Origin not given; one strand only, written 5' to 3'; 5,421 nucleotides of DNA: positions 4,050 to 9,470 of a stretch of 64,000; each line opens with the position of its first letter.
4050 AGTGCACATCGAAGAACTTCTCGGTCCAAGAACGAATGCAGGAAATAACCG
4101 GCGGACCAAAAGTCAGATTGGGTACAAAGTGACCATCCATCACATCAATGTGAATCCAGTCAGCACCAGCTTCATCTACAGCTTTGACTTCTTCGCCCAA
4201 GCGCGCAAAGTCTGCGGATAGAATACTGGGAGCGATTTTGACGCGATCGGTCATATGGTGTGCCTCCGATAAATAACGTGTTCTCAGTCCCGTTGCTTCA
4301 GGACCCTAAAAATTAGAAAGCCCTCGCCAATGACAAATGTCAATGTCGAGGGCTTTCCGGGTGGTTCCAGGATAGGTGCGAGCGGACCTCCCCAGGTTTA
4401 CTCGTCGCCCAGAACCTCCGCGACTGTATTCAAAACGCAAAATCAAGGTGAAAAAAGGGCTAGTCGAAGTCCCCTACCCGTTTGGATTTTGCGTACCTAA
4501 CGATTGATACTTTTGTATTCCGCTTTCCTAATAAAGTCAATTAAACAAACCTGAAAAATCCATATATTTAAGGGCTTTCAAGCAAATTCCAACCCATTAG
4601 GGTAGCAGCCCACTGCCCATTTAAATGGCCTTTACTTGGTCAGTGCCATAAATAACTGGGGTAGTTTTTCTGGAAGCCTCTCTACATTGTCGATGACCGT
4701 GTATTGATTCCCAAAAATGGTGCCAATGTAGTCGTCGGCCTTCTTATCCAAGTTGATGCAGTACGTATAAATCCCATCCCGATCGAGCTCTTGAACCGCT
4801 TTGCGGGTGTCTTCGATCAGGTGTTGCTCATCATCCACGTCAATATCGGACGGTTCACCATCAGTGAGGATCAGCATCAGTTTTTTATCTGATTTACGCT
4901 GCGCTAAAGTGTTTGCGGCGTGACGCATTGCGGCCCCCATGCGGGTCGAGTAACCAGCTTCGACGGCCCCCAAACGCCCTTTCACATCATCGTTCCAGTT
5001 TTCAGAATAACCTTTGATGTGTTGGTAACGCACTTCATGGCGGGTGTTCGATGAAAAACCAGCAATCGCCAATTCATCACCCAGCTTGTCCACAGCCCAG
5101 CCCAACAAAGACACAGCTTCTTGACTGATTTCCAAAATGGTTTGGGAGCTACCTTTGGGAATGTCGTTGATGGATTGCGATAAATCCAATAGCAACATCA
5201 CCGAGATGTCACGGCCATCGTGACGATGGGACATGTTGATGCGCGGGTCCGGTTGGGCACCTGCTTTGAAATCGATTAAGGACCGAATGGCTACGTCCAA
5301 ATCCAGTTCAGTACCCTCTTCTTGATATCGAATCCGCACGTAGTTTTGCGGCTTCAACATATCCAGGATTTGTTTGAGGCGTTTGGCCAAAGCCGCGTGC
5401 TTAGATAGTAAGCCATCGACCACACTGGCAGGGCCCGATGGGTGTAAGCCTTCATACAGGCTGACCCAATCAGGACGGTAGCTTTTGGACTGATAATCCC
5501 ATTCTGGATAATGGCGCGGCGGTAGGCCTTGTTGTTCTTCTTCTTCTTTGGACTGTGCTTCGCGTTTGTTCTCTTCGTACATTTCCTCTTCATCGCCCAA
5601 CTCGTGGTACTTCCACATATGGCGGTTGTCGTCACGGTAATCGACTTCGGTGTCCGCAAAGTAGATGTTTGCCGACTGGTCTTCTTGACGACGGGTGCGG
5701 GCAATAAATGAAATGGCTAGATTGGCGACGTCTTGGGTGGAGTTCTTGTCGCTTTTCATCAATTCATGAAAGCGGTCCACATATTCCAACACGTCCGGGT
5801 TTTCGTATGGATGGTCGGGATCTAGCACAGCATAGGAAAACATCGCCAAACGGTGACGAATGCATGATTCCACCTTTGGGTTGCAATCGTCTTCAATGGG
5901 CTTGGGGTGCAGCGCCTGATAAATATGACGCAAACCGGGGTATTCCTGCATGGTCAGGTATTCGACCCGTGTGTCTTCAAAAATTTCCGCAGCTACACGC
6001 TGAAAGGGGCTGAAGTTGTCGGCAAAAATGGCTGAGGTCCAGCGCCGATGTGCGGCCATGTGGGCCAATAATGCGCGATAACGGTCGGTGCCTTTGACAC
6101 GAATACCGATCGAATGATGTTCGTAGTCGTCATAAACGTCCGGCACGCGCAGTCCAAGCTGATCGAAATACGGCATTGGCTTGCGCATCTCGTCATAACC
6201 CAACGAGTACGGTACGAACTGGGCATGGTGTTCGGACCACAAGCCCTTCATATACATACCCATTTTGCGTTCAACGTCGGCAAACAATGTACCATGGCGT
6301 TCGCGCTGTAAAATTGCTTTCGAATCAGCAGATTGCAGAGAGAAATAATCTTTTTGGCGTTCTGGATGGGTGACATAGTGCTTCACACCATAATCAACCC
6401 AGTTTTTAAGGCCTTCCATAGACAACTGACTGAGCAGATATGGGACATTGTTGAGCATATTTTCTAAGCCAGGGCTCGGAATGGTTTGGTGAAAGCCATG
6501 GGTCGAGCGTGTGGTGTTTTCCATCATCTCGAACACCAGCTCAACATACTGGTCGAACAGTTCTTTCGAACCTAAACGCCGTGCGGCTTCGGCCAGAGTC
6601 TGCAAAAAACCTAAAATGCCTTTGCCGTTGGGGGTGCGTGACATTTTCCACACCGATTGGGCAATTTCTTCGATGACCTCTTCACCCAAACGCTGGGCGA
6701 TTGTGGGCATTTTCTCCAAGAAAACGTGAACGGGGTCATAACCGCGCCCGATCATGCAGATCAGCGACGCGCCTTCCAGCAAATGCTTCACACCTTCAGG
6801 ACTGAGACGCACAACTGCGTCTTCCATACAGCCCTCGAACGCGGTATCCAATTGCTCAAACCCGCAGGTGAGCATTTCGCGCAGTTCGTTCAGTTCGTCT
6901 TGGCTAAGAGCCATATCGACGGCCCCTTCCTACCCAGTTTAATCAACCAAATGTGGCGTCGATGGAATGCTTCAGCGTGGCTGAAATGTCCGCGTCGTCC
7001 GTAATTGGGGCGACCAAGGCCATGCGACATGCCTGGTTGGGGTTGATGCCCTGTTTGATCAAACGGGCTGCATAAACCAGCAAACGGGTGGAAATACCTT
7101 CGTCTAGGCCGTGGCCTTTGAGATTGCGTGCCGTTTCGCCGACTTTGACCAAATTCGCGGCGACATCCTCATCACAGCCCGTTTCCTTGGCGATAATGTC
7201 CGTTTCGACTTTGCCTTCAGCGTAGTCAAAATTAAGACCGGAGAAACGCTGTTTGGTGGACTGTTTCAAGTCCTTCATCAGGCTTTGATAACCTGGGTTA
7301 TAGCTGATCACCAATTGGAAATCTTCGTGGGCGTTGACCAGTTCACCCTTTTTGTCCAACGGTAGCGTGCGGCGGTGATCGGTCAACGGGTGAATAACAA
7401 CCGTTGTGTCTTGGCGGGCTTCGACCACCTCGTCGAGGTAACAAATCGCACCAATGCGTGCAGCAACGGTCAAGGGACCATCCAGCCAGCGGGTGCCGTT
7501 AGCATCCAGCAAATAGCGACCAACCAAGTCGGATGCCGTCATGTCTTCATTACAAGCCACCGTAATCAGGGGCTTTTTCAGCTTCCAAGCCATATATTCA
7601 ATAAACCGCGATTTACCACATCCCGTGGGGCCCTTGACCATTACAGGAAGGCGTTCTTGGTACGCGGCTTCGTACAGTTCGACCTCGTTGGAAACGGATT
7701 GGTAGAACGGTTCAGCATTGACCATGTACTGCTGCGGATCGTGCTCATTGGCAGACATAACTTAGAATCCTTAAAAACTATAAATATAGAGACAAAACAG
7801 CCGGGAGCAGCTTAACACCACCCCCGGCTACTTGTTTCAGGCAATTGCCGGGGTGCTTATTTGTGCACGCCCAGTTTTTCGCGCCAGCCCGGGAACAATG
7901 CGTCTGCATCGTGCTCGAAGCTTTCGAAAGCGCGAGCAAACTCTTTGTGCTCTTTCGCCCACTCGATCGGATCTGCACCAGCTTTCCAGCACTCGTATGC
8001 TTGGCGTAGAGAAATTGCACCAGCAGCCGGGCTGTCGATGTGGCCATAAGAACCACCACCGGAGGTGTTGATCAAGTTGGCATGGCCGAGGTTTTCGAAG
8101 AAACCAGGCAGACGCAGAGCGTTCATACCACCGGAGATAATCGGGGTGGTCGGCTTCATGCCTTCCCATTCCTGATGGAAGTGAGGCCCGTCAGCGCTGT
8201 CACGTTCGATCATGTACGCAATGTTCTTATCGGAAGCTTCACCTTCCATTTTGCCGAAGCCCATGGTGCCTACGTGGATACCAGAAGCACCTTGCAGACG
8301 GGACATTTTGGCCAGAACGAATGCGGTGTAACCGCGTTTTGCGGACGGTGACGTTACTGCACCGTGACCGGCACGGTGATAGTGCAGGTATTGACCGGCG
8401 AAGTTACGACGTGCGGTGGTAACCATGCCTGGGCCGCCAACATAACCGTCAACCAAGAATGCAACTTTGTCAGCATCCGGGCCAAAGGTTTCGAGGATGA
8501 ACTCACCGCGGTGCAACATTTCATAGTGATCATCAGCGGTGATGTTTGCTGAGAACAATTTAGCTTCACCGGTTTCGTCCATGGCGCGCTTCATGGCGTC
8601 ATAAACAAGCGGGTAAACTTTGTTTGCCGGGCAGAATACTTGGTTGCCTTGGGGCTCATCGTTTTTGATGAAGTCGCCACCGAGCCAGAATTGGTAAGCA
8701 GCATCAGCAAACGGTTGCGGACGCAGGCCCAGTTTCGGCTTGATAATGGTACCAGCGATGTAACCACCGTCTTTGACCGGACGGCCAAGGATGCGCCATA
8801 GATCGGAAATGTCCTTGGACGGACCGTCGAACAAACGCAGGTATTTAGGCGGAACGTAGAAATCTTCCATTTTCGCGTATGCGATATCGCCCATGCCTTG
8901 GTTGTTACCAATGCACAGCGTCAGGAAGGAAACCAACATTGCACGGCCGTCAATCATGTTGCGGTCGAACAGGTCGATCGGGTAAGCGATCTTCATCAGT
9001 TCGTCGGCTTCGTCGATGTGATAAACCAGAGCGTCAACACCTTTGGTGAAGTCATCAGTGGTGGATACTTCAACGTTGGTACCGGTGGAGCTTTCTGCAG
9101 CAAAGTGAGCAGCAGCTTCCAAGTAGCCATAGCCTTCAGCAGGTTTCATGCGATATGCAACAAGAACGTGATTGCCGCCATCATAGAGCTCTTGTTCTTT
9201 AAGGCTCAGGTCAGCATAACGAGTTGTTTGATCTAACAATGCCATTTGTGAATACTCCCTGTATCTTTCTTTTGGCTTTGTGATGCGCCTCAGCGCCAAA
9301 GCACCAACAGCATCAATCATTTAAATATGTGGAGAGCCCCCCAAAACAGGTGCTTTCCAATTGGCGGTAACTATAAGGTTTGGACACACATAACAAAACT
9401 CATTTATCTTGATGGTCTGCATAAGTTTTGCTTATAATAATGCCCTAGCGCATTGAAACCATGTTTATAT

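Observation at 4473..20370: Candidate non-CbbR regulon: GGGTAGG motif ahead of CBB regeneration genes and an adjacent LuxR-family regulator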

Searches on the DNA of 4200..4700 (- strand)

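Call 46: search_rna_families(source=window, start=4200, end=4700, threshold=evalue, max_evalue=10, show_alignments=3)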
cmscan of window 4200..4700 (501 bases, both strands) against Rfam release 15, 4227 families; matches with E-value up to 10: 6.
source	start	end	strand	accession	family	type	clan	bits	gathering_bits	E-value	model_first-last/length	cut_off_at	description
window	4317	4356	+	RF00803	mir-425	Gene; miRNA;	-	17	60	0.65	1-85/85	no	mir-425 microRNA precursor family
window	4594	4625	-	RF01079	RF_site3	Cis-reg; frameshift_element;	-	14.2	50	9.1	1-39/39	no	Putative RNA-dependent RNA polymerase ribosomal frameshift site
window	4298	4369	-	RF04085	mir-1271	Gene; miRNA;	-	13.3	80.5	8.2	1-77/77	no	mir-1271 microRNA precursor family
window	4620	4687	-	RF02202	UCA1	Gene; lncRNA;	-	13.1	80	1.2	1-75/75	no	Urothelial cancer associated 1 conserved region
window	4615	4689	+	RF01489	sbrA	Gene; sRNA;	-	13.1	45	9.1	1-71/71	no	Listeria sRNA sbrA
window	4449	4586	-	RF01673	PhrS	Gene; sRNA;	-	13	37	0.6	1-212/212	no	PhrS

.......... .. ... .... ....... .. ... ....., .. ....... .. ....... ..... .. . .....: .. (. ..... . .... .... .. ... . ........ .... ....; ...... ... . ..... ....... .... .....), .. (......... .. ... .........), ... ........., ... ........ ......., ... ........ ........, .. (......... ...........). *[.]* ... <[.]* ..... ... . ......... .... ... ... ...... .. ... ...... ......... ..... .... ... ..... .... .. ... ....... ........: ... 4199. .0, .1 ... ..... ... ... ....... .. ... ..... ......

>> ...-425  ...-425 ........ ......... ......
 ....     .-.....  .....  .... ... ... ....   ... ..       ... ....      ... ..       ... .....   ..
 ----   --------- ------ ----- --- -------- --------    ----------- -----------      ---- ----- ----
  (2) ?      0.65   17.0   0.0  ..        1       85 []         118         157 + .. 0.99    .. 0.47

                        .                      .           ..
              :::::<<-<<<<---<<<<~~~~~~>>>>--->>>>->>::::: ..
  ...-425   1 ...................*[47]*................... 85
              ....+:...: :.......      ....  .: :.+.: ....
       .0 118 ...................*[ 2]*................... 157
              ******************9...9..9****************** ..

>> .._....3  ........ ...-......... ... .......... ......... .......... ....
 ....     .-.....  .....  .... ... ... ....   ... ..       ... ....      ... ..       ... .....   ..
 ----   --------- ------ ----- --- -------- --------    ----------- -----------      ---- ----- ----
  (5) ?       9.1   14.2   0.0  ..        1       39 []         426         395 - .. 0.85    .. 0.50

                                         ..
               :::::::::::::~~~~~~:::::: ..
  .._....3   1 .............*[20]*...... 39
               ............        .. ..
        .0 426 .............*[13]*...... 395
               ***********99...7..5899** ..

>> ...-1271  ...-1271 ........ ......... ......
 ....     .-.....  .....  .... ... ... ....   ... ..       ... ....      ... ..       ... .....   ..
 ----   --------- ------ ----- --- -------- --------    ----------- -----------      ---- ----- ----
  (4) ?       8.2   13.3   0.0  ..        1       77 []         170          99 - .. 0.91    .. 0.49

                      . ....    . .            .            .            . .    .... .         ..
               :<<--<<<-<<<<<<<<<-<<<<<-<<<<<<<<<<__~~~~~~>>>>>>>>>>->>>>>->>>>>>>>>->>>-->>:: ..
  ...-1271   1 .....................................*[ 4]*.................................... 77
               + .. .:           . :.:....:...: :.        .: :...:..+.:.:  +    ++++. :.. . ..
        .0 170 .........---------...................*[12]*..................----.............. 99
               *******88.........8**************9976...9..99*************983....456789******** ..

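Call 67: build_rna_model(alignment_id=A3)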
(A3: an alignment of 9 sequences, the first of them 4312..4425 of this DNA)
Model R1 built from alignment A3 (9 sequences, 114 columns); structure: RNAalifold consensus.
model positions 101; base pairs 35; branch points 1; effective number of sequences 0.73; information 0.589 bits per position. Calibrated on 0.2 Mb of random sequence (short: E-values are rough).
structure used (alignment columns):
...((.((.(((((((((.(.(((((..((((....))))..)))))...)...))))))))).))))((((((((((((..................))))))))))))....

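Call 69: search_with_rna_model(model_id=R1, sources=[window, L001, L002, L003, L004, L005, L006, L007, L008, L009, L010, L011, L012, L013, L014, L015, L016, L017, L018, L019, L020, L021, L022, L023, L024, L025, L026, L027, L028, L029, L030, L031, L032, L033, L034, L035, L036, L037, L038, L039, L040, L041, L042, L043, L044, L045, L046, L047, L048, L049, L050, L051, L052, L053, L054, L055, L056, L057, L058, L059, L060, L061, L062, L063, L064, L065, L066, L067, L068, L069, L070, L071, L072, L073, L074, L075, L076, L077, L078, L079, L080], max_evalue=1)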
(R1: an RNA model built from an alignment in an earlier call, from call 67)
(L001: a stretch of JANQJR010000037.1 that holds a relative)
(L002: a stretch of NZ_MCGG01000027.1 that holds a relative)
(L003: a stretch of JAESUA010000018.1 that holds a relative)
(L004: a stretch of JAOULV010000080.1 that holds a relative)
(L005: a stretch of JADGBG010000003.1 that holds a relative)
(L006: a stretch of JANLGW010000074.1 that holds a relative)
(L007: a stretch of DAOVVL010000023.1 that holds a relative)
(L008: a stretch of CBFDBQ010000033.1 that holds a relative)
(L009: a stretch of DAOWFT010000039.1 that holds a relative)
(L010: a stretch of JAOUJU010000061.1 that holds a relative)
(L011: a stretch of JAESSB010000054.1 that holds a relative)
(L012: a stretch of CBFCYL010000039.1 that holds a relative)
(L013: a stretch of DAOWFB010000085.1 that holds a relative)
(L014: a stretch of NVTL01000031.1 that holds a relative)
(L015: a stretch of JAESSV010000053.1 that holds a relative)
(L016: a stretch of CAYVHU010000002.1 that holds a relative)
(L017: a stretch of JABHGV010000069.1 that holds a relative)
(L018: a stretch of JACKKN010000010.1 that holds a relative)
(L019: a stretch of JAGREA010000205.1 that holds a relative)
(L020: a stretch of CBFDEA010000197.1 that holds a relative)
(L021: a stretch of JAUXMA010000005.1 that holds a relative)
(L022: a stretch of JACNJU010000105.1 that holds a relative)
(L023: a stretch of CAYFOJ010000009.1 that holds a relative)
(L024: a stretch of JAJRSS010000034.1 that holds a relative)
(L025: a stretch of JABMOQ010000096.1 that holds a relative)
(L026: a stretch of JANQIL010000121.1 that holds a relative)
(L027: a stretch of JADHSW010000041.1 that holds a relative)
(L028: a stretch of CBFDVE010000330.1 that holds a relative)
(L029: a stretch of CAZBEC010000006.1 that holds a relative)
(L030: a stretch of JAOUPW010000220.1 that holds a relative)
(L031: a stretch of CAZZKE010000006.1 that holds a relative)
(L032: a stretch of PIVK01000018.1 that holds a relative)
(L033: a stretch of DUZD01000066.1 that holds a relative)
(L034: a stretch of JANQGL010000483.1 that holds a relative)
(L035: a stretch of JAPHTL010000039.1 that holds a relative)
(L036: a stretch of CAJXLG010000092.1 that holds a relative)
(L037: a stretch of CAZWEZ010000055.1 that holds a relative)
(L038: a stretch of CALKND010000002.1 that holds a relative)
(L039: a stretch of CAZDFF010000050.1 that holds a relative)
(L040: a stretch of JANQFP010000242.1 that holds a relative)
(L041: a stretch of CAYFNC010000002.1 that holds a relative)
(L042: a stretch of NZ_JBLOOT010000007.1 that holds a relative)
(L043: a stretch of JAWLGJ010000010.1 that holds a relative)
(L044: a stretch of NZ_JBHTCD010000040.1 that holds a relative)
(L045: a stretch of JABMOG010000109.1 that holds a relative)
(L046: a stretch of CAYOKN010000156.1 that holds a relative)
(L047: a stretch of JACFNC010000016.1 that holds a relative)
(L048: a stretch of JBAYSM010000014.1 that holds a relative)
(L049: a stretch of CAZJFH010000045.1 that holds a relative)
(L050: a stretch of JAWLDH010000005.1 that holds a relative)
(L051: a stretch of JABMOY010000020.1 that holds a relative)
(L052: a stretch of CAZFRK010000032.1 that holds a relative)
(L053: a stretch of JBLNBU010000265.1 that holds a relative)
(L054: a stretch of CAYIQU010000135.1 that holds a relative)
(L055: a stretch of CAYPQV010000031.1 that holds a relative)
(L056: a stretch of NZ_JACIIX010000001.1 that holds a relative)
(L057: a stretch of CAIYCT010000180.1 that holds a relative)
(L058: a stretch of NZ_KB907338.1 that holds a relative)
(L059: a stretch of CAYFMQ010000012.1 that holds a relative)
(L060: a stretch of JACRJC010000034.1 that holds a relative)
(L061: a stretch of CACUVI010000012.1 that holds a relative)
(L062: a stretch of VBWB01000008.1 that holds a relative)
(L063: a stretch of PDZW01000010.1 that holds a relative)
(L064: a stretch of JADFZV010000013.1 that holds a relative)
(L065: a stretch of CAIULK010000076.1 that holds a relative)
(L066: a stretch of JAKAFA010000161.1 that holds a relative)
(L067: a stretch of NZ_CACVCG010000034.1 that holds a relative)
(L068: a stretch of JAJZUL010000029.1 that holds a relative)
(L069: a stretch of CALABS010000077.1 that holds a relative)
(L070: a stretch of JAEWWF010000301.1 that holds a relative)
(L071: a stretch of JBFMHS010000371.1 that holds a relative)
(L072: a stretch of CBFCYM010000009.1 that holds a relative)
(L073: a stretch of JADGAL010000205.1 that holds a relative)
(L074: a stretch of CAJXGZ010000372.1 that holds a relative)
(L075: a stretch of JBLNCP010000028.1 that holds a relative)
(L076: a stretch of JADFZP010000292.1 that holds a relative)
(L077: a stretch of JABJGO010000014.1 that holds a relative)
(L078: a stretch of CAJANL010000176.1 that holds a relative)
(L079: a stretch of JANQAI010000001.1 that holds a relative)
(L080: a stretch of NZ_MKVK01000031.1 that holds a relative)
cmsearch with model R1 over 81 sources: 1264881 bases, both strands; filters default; matches with E-value up to 1: 4.
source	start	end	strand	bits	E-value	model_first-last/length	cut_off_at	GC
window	4312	4425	-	98.9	1.4e-19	1-101/101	no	0.57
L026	18203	18272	+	20.8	0.13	1-101/101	no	0.67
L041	3086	3192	+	19.7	0.24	1-101/101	no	0.65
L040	1449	1540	-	18.1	0.55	1-101/101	no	0.7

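Call 70: search_with_rna_model(model_id=R1, sources=[L083, L084, L085, L086, L087, L088, L089, L090, L091, L092, L093, L094, L095, L096, L097, L098, L099, L100, L101, L102, L103, L104, L105, L106, L107, L108, L109, L110, L111, L112, L113, L114, L115, L116, L117, L118, L119, L120, L121, L122, L123, L124, L125, L126, L127, L128, L129, L130, L131, L132, L133, L134, L135, L136, L137, L138, L139, L140, L141, L142, L143, L144, L145, L146, L147, L148, L149, L150, L151, L152, L153, L154, L155, L156, L157, L158, L159, L160, L161, L162], max_evalue=1)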
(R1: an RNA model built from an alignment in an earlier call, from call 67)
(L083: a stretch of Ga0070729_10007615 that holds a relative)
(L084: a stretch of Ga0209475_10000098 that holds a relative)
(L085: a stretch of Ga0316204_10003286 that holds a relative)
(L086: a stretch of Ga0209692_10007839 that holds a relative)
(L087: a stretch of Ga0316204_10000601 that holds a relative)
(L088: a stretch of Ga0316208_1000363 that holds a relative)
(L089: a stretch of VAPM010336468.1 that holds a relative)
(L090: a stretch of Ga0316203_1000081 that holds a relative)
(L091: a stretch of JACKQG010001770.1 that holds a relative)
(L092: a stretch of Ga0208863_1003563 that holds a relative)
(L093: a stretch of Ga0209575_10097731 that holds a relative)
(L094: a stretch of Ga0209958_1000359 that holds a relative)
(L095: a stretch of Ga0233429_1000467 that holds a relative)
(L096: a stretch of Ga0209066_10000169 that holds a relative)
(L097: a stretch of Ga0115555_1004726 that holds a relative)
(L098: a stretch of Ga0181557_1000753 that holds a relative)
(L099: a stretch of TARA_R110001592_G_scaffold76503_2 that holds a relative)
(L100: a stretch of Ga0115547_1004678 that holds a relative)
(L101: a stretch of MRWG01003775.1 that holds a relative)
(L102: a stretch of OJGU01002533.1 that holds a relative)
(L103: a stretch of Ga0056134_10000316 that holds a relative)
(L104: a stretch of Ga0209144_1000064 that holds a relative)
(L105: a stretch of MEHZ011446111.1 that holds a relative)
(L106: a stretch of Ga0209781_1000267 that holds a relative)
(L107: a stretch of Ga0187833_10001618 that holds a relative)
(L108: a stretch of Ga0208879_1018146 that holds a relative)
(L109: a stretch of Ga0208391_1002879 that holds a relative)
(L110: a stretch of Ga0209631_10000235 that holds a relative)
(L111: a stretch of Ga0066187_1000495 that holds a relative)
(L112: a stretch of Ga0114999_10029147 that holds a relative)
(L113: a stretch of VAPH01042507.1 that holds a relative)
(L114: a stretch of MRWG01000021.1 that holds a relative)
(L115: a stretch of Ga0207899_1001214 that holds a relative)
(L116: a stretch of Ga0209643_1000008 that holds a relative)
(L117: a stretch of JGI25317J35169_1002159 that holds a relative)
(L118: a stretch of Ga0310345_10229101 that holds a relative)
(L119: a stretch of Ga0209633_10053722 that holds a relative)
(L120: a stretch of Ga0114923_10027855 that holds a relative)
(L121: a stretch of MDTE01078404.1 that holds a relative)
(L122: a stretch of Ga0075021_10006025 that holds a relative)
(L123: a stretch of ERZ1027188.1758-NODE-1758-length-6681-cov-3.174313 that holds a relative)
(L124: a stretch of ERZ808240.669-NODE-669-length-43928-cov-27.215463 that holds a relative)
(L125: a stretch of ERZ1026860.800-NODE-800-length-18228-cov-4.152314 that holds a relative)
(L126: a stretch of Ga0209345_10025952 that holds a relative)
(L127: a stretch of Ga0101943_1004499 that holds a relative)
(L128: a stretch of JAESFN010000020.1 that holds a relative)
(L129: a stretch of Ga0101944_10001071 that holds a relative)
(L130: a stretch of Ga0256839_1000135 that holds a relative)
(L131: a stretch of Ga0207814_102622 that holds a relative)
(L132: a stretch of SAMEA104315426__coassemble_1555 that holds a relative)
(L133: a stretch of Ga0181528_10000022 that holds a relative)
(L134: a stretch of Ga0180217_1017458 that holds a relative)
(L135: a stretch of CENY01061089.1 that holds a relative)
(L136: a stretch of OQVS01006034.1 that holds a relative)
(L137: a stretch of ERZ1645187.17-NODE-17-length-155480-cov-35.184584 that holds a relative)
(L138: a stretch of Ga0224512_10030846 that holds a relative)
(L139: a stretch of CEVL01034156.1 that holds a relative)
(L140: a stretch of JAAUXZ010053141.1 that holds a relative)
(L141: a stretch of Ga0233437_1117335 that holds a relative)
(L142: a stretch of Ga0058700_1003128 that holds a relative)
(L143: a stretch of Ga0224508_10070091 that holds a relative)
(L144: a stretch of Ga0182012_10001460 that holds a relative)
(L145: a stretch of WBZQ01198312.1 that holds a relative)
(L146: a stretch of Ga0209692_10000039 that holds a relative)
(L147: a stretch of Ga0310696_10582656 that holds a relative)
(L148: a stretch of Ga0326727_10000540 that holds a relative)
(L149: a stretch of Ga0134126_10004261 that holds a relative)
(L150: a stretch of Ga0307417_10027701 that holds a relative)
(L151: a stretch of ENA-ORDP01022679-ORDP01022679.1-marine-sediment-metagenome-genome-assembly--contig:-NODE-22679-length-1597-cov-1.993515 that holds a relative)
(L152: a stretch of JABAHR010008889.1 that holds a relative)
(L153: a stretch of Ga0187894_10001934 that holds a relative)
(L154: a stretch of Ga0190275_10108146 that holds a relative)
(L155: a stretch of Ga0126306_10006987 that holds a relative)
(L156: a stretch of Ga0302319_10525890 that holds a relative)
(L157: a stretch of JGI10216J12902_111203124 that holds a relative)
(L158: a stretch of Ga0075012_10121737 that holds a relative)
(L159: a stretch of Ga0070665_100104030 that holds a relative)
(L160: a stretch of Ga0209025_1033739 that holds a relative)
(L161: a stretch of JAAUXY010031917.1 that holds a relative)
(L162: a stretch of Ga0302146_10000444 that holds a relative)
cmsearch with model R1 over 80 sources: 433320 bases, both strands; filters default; matches with E-value up to 1: 16.
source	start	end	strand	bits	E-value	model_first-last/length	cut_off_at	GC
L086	3356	3456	+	122.9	1.4e-25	1-101/101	no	0.65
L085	3339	3439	+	122.6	1.6e-25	1-101/101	no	0.65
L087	3369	3469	+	122.6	1.6e-25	1-101/101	no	0.65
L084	3336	3436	+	121.2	3.3e-25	1-101/101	no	0.63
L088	3162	3262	+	115.5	6.8e-24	1-101/101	no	0.64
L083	1238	1340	+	113.9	1.6e-23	1-101/101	no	0.66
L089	3356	3456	+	100.6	1.8e-20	1-101/101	no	0.64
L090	3344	3444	+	94.7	4.3e-19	1-101/101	no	0.56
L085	3403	3448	-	22.6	0.017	1-101/101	no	0.65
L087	3437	3465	-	21.1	0.038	69-97/101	no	0.72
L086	3424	3452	-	20.3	0.057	69-97/101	no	0.72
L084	3404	3432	-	18.7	0.14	69-97/101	no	0.66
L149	2166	2262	-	18.1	0.19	1-101/101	no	0.7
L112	1470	1525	+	16.6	0.41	1-101/101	no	0.75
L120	3491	3531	+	15.7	0.66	17-56/101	no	0.71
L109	750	805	+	15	1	1-101/101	no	0.75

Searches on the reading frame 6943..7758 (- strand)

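Call 7: search_protein_families(library=ncbifam, proteins=[window:6943-7758:-])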
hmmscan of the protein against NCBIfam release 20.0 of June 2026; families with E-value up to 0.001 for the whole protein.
window:6943-7758:- (271 aa): 3 families
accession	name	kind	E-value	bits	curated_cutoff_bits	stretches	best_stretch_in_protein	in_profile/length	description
TIGR02640.1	gas_vesic_GvpN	equivalog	8.4e-19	68.1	266.8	2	89-234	92-236/262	gas vesicle protein GvpN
TIGR01650.1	PD_CobS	equivalog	9.7e-08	31.5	558.55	1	31-173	61-212/327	cobaltochelatase subunit CobS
NF042959.1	IteA_antiphage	equivalog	1.3e-06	27.9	510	1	14-70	103-159/367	anti-phage ATPase IteA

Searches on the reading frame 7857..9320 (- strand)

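Call 7: search_protein_families(library=ncbifam, proteins=[window:7857-9320:-])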
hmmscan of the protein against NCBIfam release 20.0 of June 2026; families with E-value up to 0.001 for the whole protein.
window:7857-9320:- (487 aa): 6 families
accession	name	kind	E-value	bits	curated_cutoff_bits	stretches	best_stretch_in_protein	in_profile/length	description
NF010002.0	PRK13475.1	equivalog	6.3e-268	888.8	489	1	30-487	2-459/459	ribulose-bisphosphate carboxylase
NF003252.0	PRK04208.1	subfamily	1.4e-75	254.6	438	1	48-466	25-453/468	ribulose-bisphosphate carboxylase large subunit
TIGR03326.1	rubisco_III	equivalog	2.9e-71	240.6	497.45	1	50-467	12-425/426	type III ribulose-bisphosphate carboxylase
NF042437.1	OxoIsoapPDcar_OiaX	equivalog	1.2e-26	93.5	700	1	54-468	3-411/412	3-oxo-isoapionate-4-phosphate decarboxylase OiaX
NF007095.0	PRK09549.1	equivalog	1.7e-09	36.7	409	1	107-468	68-401/407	2,3-diketo-5-methylthiopentyl-1-phosphate enolase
TIGR03332.1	salvage_mtnW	equivalog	5.7e-05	21.9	513.6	1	137-466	96-404/407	2,3-diketo-5-methylthiopentyl-1-phosphate enolase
